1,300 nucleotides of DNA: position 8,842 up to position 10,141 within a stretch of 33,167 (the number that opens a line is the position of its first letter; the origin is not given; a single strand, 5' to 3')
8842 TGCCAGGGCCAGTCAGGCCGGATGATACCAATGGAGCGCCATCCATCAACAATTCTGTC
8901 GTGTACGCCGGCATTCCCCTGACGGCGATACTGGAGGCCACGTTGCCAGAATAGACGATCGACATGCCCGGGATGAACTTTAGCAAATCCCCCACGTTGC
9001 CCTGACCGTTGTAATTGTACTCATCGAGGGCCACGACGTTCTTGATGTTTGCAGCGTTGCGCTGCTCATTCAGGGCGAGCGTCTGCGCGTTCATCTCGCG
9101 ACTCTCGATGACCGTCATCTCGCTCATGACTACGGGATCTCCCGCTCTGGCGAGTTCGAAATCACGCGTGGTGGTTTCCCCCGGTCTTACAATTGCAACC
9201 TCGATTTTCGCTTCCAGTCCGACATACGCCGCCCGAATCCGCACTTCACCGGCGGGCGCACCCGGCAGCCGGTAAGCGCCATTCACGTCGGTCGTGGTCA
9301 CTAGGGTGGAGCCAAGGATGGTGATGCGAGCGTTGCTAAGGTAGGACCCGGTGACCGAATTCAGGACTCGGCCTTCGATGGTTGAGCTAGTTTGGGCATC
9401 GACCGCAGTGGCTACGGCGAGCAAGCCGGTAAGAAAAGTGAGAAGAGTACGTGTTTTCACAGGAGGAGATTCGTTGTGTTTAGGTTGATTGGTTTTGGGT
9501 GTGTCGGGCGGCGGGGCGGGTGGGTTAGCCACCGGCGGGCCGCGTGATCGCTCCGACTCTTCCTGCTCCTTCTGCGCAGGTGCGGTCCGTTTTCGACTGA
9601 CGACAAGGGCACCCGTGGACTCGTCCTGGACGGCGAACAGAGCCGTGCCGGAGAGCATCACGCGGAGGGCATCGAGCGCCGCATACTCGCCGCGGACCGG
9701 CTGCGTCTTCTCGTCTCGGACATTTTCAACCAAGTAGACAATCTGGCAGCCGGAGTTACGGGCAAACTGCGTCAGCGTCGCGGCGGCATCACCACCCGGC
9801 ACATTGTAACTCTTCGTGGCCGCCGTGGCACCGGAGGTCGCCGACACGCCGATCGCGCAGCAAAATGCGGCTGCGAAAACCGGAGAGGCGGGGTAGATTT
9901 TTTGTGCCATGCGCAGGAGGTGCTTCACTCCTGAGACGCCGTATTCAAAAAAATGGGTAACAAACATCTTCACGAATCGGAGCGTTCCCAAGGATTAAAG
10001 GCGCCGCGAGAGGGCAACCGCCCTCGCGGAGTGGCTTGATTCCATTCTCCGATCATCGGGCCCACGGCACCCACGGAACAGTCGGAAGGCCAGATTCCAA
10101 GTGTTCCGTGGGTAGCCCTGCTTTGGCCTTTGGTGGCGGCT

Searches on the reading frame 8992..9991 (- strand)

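Call 83: search_protein_families(library=ncbifam, proteins=[window:8992-9991:-], max_evalue=0.01)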
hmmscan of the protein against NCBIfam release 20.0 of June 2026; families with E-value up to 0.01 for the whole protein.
window:8992-9991:- (333 aa): 2 families
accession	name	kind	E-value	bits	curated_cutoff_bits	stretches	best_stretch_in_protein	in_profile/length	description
NF052345.1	S_layer_anammox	exception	3.3e-08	31.4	1400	1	188-318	1297-1429/1596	Kustd1514 family S-layer glycoprotein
NF041676.1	FecA_OM_dicitr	equivalog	1.5e-07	29.8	1100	1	46-135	15-105/773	TonB-dependent Fe(3+) dicitrate receptor FecA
